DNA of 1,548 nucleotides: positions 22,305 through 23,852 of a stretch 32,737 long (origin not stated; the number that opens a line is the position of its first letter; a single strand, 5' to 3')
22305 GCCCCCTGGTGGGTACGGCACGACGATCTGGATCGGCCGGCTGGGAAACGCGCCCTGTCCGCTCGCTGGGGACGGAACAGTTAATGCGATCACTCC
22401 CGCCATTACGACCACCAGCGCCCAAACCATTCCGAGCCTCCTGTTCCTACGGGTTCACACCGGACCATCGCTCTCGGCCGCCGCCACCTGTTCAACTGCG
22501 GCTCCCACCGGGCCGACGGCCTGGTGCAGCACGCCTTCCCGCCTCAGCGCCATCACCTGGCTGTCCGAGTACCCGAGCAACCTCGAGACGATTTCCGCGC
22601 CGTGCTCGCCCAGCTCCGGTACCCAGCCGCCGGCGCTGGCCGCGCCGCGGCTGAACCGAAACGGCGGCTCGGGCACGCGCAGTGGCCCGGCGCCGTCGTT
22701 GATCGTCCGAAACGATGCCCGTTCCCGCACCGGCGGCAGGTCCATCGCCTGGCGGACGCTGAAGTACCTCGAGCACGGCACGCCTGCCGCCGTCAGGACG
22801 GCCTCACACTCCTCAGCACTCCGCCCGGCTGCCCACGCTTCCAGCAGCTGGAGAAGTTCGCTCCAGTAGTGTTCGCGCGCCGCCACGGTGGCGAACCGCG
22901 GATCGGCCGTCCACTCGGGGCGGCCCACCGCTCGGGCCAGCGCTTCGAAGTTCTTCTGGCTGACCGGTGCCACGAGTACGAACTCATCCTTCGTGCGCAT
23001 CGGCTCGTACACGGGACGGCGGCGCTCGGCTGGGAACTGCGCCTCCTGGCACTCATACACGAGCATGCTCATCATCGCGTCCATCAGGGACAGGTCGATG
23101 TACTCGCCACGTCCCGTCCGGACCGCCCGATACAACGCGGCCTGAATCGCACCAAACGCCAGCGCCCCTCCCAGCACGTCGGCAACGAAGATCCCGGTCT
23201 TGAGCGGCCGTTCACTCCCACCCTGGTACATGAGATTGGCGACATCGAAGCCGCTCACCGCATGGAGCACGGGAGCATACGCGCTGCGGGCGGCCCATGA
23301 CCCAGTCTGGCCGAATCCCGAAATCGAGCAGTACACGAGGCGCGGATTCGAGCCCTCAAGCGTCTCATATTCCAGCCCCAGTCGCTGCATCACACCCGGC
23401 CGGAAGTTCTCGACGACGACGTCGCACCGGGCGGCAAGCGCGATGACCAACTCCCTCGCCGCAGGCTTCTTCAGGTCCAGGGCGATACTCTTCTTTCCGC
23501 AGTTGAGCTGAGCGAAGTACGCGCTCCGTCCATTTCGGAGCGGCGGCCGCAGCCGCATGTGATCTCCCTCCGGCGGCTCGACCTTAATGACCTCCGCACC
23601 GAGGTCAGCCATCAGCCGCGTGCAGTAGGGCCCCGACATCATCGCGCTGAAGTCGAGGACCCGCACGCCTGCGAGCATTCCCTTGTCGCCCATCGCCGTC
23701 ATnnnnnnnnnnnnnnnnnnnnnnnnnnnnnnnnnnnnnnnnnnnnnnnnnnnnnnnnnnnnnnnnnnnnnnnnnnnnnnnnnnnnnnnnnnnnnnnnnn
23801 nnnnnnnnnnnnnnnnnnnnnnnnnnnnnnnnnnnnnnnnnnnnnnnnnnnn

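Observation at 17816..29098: An 11.2-kb island integrated in tRNA-Cys splits a Gly-Cys-Leu tRNA operon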

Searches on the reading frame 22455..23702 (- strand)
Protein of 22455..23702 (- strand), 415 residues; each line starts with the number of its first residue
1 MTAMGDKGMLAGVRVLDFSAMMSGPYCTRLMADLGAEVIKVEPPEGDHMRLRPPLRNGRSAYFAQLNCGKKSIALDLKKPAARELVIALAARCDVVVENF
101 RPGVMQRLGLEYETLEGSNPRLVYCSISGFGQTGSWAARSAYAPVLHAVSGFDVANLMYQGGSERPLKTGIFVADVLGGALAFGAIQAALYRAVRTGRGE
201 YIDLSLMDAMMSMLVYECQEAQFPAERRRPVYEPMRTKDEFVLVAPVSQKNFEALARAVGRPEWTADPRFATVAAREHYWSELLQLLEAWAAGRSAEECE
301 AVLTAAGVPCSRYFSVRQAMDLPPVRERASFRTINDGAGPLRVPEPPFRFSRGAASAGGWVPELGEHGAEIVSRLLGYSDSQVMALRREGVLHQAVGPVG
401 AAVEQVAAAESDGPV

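Call 9: search_protein_families(library=pfam, proteins=[window:22455-23702:-], max_evalue=0.01)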
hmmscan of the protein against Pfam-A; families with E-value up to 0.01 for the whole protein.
window:22455-23702:- (415 aa): 1 family
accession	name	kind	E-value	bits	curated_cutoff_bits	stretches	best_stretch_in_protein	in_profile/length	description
PF02515.22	CoA_transf_3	-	1.5e-107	360.4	23.3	1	10-367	1-365/366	CoA-transferase family III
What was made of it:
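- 22455..23702 (-): Family III (CaiB/BaiF) CoA-transferase. PF02515 at 360 bits (call 9).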

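Call 29: search_protein_families(library=ncbifam, proteins=[window:22455-23702:-], max_evalue=0.001)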
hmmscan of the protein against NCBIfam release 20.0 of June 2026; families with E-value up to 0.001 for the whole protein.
window:22455-23702:- (415 aa): 7 families
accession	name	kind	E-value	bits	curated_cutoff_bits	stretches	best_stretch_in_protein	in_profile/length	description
NF003809.0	PRK05398.1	subfamily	1e-65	221.9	442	2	9-213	4-207/416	formyl-CoA transferase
TIGR03253.1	oxalate_frc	equivalog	6.1e-64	216.2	504.2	2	10-213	4-206/416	formyl-CoA transferase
NF052585.1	SucGlutTfsCaiB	equivalog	7.8e-63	212.4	750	1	7-375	5-388/394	succinate--glutarate CoA-transferase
NF041294.1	Scnl_mescCoAtase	equivalog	2.9e-61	207.7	700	1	9-372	3-380/381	succinyl-CoA:mesaconate CoA-transferase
NF008511.0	PRK11430.1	equivalog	6.7e-61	206.5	522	1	1-354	1-357/381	CoA:oxalate CoA-transferase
NF002914.1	PRK03525.1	equivalog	1.4e-30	106.5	413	1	3-393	3-398/400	L-carnitine CoA-transferase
TIGR04253.1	mesacon_CoA_iso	equivalog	1.1e-21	77.3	725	2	8-214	1-202/403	2-methylfumaryl-CoA isomerase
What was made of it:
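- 22455..23702 (-): No NCBIfam equivalog reaches its cut-off (call 29).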

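Call 44: find_homologous_proteins(query=window:22455-23702:-, max_evalue=1e-50)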
Query window:22455-23702:- (415 aa): 6743 proteins with E <= 1e-50 among 8000 candidates; the best 120 are listed.
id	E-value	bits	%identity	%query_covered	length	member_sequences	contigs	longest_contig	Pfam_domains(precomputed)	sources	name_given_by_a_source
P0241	3.2e-272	920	100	99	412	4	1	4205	PF02515.23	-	-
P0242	1.9e-184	631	70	95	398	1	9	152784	PF02515.23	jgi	jgi:CoA:oxalate CoA-transferase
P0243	6.9e-184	630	69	95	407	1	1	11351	PF02515.23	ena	-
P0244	1.0e-183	629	71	94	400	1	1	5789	PF02515.23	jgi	jgi:crotonobetainyl-CoA:carnitine CoA-transferase CaiB-like acyl-CoA transferase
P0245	2.4e-183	628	70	93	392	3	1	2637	PF02515.23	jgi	-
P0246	7.7e-183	626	71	93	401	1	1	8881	PF02515.23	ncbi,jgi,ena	jgi:crotonobetainyl-CoA:carnitine CoA-transferase CaiB-like acyl-CoA transferase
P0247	1.6e-182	625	69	95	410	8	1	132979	PF02515.23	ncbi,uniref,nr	ncbi:CoA transferase [Bradyrhizobium sp. CSA207]|uniref:CaiB/BaiF CoA transferase family protein n=1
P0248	2.6e-182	624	69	96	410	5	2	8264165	PF02515.23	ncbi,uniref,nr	ncbi:conserved hypothetical protein [Bradyrhizobium oligotrophicum S58]|uniref:L-carnitine dehydrata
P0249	3.2e-182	624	71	93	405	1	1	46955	PF02515.23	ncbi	-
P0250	9.6e-182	623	70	93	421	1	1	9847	PF02515.23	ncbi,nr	ncbi:MAG: carnitine dehydratase [Rhizobacter sp.]|nr:carnitine dehydratase [Rhizobacter sp.]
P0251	1.4e-181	622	69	95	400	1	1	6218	PF02515.23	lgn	-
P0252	1.6e-181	622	69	97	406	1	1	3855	PF02515.23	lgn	-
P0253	4.9e-181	620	71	93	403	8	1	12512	PF02515.23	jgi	-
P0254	1.2e-180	619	71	93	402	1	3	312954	PF02515.23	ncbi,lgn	-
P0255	1.2e-180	619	68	95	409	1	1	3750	PF02515.23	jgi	jgi:CoA:oxalate CoA-transferase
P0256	6.8e-180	616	70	93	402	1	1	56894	PF02515.23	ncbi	-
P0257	2.2e-179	615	69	95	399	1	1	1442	PF02515.23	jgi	jgi:CoA:oxalate CoA-transferase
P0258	2.4e-179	615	70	93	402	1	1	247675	PF02515.23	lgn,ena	-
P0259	2.8e-179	614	70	93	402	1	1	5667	PF02515.23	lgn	-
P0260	3.4e-179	614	70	93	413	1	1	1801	PF02515.23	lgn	-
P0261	3.8e-179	614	69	95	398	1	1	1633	PF02515.23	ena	-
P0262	7.2e-179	613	69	93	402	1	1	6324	PF02515.23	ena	-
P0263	1.3e-178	612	70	93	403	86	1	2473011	PF02515.23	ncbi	-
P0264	5.5e-178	610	69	94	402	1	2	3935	PF02515.23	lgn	-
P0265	1.4e-177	609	69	93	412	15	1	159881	PF02515.23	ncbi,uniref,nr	ncbi:Crotonobetainyl-CoA:carnitine CoA-transferase CaiB [Variovorax sp. OK605]|uniref:CaiB/BaiF CoA 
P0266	1.7e-177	609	67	96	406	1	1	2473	PF02515.23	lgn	-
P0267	3.6e-177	607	68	93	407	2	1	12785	PF02515.23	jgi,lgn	jgi:CoA:oxalate CoA-transferase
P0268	5.9e-177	607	68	95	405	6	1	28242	PF02515.23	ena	-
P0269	8.8e-177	606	68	93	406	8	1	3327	PF02515.23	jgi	jgi:CoA:oxalate CoA-transferase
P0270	1.5e-176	605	68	95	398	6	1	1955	PF02515.23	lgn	-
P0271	1.8e-176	605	69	93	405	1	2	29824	PF02515.23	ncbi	-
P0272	1.9e-176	605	69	93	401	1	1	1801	PF02515.23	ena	-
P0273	1.9e-176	605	67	93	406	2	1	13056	PF02515.23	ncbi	-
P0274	2.1e-176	605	70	93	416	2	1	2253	PF02515.23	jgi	jgi:crotonobetainyl-CoA:carnitine CoA-transferase CaiB-like acyl-CoA transferase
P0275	2.2e-176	605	70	93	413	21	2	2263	PF02515.23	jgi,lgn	jgi:crotonobetainyl-CoA:carnitine CoA-transferase CaiB-like acyl-CoA transferase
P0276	2.3e-176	605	68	94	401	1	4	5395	PF02515.23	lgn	-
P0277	2.6e-176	605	68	93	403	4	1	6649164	PF02515.23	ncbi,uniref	ncbi:CaiB/BaiF CoA transferase family protein [Rhodopseudomonas sp. RCAM05734]|uniref:CaiB/BaiF CoA 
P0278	2.9e-176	604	69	93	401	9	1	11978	PF02515.23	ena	-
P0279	3.5e-176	604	68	94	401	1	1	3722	PF02515.23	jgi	jgi:CoA:oxalate CoA-transferase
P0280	3.6e-176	604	68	93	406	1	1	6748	PF02515.23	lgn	-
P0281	4.0e-176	604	70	93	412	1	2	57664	PF02515.23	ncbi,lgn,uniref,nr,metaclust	ncbi:CoA transferase [Piscinibacter sakaiensis]|uniref:Putative acyl-CoA transferase n=1 Tax=Piscini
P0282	5.3e-176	604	69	92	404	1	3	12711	PF02515.23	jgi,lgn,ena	-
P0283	8.4e-176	603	68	94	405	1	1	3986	PF02515.23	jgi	jgi:CoA:oxalate CoA-transferase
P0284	1.4e-175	602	69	94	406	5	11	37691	PF02515.23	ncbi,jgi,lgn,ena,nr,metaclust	ncbi:MAG: CoA transferase [Burkholderiales bacterium]|nr:CoA transferase [Burkholderiales bacterium]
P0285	1.5e-175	602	68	93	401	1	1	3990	PF02515.23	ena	-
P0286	1.6e-175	602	67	93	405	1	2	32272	PF02515.23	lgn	-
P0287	2.0e-175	602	68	96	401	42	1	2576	PF02515.23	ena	-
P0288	2.3e-175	602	68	95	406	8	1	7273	PF02515.23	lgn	-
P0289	2.6e-175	601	69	94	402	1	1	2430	PF02515.23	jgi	-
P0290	3.8e-175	601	68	93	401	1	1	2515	PF02515.23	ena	-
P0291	5.2e-175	600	69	93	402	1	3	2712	PF02515.23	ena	-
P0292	5.4e-175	600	68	93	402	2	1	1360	PF02515.23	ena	-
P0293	5.9e-175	600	68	93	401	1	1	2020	PF02515.23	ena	-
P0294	8.1e-175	600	69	94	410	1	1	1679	PF02515.23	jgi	jgi:crotonobetainyl-CoA:carnitine CoA-transferase CaiB-like acyl-CoA transferase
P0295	9.4e-175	599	67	94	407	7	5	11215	PF02515.23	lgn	-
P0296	9.6e-175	599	67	96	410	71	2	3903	PF02515.23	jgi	jgi:CoA:oxalate CoA-transferase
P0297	1.1e-174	599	68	93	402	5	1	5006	PF02515.23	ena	-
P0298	1.4e-174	599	68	93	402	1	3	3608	PF02515.23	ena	-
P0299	1.5e-174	599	68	93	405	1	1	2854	PF02515.23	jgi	jgi:CoA:oxalate CoA-transferase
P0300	1.8e-174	599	68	93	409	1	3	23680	PF02515.23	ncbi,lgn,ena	-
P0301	2.0e-174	598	70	93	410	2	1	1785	PF02515.23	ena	-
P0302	3.1e-174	598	68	95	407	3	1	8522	PF02515.23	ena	-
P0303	3.7e-174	598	68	93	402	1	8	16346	PF02515.23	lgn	-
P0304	6.9e-174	597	68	96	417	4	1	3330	PF02515.23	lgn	-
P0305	8.0e-174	596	68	93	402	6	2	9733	PF02515.23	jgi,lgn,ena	jgi:crotonobetainyl-CoA:carnitine CoA-transferase CaiB-like acyl-CoA transferase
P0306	9.4e-174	596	69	94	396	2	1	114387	PF02515.23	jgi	jgi:crotonobetainyl-CoA:carnitine CoA-transferase CaiB-like acyl-CoA transferase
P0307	1.1e-173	596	68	93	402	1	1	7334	PF02515.23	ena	-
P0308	1.8e-173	595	69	93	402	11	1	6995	PF02515.23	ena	-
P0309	2.0e-173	595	67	93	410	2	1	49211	PF02515.23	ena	-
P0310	2.7e-173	595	67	95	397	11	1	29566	PF02515.23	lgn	-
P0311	2.9e-173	595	68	94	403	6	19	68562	PF02515.23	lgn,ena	-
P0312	3.0e-172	591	67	93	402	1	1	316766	PF02515.23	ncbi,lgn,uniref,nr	ncbi:CaiB/BaiF CoA-transferase family protein [Pseudorhodoferax sp. Leaf274]|uniref:CaiB/BaiF CoA tr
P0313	8.4e-172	590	68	93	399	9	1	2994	PF02515.23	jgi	-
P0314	1.2e-171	589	67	93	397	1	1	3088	PF02515.23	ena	-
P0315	2.9e-171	588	66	93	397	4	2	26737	PF02515.23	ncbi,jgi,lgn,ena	-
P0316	3.9e-171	588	69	93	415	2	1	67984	PF02515.23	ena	-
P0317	4.0e-171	588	67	93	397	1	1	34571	PF02515.23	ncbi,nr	ncbi:MAG: CoA transferase [Betaproteobacteria bacterium]|nr:CoA transferase [Betaproteobacteria bact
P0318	4.2e-171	587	67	93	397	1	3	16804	PF02515.23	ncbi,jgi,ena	ncbi:MAG: hypothetical protein RI949_2782 [Pseudomonadota bacterium]|jgi:crotonobetainyl-CoA:carniti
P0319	5.8e-171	587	67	93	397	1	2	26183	PF02515.23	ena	-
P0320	7.2e-171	587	67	94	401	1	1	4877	PF02515.23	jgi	-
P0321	2.7e-170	585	66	93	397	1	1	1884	PF02515.23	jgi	-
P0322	3.0e-170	585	65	94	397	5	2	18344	PF02515.23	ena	-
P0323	4.5e-170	584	65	95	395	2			PF02515.23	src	-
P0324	6.0e-170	584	69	90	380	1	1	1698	PF02515.23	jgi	jgi:CoA:oxalate CoA-transferase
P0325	1.8e-169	582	63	98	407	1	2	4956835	PF02515.23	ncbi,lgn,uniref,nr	ncbi:CoA transferase [Azoarcus sp. DN11]|uniref:CaiB/BaiF CoA transferase family protein n=1 Tax=Azo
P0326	2.0e-169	582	65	94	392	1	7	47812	PF02515.23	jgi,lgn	jgi:CoA:oxalate CoA-transferase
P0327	2.2e-169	582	68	93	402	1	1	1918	PF02515.23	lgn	-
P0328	7.4e-169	580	65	93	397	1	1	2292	PF02515.23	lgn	-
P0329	1.9e-168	579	66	93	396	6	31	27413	PF02515.23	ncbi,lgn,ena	-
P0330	2.2e-168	579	66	93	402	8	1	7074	PF02515.23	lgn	-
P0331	2.4e-168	578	65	93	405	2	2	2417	PF02515.23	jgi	jgi:CoA:oxalate CoA-transferase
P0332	4.3e-168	578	65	93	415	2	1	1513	PF02515.23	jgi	-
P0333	4.4e-168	578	63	95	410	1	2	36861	PF02515.23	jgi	-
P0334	6.8e-168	577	67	93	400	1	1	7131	PF02515.23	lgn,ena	-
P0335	4.2e-165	568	65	93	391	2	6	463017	PF02515.23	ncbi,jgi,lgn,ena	-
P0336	2.1e-164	565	67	94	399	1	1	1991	PF02515.23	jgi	jgi:crotonobetainyl-CoA:carnitine CoA-transferase CaiB-like acyl-CoA transferase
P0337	2.5e-164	565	64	93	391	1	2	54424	PF02515.23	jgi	jgi:CoA:oxalate CoA-transferase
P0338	2.7e-164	565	64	94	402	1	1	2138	PF02515.23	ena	-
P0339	3.8e-164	565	63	94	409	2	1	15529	PF02515.23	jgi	jgi:CoA:oxalate CoA-transferase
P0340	5.7e-164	564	64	93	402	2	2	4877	PF02515.23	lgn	-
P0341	1.0e-163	563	63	93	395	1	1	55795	PF02515.23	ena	-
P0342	1.2e-163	563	62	94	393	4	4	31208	PF02515.23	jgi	jgi:CoA:oxalate CoA-transferase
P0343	5.7e-163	561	63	94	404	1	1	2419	PF02515.23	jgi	jgi:crotonobetainyl-CoA:carnitine CoA-transferase CaiB-like acyl-CoA transferase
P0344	1.5e-162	559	63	93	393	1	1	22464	PF02515.23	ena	-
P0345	1.6e-162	559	63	92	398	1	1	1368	PF02515.23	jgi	jgi:crotonobetainyl-CoA:carnitine CoA-transferase CaiB-like acyl-CoA transferase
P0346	1.8e-162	559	65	91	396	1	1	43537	PF02515.23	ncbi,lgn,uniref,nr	ncbi:CaiB/BaiF CoA-transferase family protein [Hydrogenophaga sp.]|uniref:CaiB/BaiF CoA transferase 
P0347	4.4e-162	558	68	87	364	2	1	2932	PF02515.23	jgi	jgi:crotonobetainyl-CoA:carnitine CoA-transferase CaiB-like acyl-CoA transferase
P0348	5.4e-162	557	63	94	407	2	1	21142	PF02515.23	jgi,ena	-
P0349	5.6e-162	557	64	93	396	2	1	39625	PF02515.23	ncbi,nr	ncbi:MAG: CoA transferase [Burkholderiales bacterium]|nr:CoA transferase [Burkholderiales bacterium]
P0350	6.3e-162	557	62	94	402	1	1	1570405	PF02515.23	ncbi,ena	-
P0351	1.1e-161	556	64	92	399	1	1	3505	PF02515.23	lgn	-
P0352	1.2e-161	556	64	92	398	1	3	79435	PF02515.23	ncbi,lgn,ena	-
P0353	3.2e-161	555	61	94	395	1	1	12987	PF02515.23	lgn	-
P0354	4.7e-161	554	62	94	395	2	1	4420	PF02515.23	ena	-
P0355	1.2e-160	553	61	93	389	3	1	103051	PF02515.23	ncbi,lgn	-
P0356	1.3e-160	553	63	93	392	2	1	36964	PF02515.23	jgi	jgi:CoA:oxalate CoA-transferase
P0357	1.5e-160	553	61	94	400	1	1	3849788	PF02515.23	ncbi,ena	-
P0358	1.8e-160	552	63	92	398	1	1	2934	PF02515.23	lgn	-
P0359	8.2e-160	550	63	93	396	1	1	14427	PF02515.23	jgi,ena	-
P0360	1.1e-159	550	61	93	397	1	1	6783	PF02515.23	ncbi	-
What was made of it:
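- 22455..23702 (-): The best named homologs, at 63-70% identity, are Bradyrhizobium, Rhodopseudomonas, Variovorax and Burkholderiales (call 44).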

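Call 45: find_encoding_contigs(protein=P0248, flank=8000, max_places=2)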
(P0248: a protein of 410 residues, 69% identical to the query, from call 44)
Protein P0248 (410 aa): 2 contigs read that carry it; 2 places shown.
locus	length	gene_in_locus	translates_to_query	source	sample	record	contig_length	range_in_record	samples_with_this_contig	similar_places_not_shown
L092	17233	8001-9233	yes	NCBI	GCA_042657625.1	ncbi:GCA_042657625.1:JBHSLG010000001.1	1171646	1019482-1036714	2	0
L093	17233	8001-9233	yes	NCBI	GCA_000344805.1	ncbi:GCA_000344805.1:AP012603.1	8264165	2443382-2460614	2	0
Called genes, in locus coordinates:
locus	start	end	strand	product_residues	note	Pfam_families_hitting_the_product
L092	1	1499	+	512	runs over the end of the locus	PF00501:AMP-binding, PF13193:AMP-binding_C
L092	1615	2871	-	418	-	PF02515:CoA_transf_3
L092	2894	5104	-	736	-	PF00441:Acyl-CoA_dh_1, PF08028:Acyl-CoA_dh_2, PF02771:Acyl-CoA_dh_N, PF02770:Acyl-CoA_dh_M, PF00441:Acyl-CoA_dh_1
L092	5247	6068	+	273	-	PF00392:GntR, PF02082:Rrf2 (weak), PF12840:HTH_20 (faint), PF14502:HTH_41 (faint), PF07729:FCD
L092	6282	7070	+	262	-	PF01144:CoA_trans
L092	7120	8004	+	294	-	PF01144:CoA_trans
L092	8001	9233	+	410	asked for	PF02515:CoA_transf_3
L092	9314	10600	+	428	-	PF00067:p450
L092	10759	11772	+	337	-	PF08240:ADH_N, PF00107:ADH_zinc_N, PF13602:ADH_zinc_N_2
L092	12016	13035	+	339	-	PF00067:p450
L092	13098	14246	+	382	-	PF02771:Acyl-CoA_dh_N, PF02770:Acyl-CoA_dh_M, PF00441:Acyl-CoA_dh_1, PF08028:Acyl-CoA_dh_2 (weak)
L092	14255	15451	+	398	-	PF02771:Acyl-CoA_dh_N, PF02770:Acyl-CoA_dh_M, PF00441:Acyl-CoA_dh_1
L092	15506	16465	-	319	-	PF03060:NMO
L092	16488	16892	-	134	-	PF12172:zf-ChsH2, PF01796:OB_ChsH2_C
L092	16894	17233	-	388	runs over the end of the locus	PF22691:Thiolase_C_1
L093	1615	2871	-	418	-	PF02515:CoA_transf_3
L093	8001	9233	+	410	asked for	PF02515:CoA_transf_3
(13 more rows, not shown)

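Call 46: find_encoding_contigs(protein=P0242, flank=8000, max_places=2)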
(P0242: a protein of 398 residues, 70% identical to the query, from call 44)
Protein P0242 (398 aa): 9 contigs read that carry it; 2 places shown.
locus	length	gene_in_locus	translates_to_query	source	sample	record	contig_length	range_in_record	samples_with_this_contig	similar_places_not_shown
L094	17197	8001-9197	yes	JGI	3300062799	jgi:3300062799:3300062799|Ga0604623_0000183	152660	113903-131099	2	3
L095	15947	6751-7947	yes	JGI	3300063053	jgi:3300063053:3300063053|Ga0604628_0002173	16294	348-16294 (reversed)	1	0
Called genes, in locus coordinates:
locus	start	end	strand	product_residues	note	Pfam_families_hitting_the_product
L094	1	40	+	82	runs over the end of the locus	PF03693:ParD_antitoxin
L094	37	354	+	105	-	PF05016:ParE_toxin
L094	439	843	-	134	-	-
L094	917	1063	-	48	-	-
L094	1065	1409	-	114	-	-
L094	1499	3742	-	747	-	PF02771:Acyl-CoA_dh_N (weak), PF00441:Acyl-CoA_dh_1, PF08028:Acyl-CoA_dh_2, PF02771:Acyl-CoA_dh_N, PF02770:Acyl-CoA_dh_M, PF00441:Acyl-CoA_dh_1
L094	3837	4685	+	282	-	PF00392:GntR, PF02082:Rrf2 (weak), PF07729:FCD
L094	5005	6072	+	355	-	PF23213: (faint), PF23212:DUF7064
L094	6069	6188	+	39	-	-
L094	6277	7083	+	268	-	PF01144:CoA_trans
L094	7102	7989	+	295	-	PF01144:CoA_trans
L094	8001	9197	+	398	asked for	PF02515:CoA_transf_3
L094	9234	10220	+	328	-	PF03401:TctC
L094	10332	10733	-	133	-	PF12172:zf-ChsH2, PF01796:OB_ChsH2_C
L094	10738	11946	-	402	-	PF22691:Thiolase_C_1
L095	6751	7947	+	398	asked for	PF02515:CoA_transf_3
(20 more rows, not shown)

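Call 70: list_cluster_members(proteins=[P0241, P0121, P0001])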
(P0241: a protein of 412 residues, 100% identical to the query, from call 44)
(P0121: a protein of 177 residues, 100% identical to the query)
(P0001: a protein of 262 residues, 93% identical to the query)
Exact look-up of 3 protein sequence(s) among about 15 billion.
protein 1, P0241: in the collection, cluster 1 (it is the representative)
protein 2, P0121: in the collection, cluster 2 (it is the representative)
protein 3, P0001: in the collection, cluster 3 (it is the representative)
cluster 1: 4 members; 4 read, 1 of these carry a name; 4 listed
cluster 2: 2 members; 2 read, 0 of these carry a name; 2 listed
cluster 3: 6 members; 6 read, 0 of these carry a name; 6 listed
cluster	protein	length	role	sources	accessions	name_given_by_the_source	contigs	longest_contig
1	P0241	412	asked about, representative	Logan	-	-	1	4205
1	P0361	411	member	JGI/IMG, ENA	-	crotonobetainyl-CoA:carnitine CoA-transferase CaiB-like acyl-CoA transferase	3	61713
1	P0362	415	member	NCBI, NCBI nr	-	-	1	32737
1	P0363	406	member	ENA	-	-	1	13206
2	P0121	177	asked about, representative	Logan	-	-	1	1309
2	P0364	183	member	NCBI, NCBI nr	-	-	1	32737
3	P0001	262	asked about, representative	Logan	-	-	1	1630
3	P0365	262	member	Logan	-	-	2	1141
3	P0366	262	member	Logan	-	-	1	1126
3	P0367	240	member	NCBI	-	-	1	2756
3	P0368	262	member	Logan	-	-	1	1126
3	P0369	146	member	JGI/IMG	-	-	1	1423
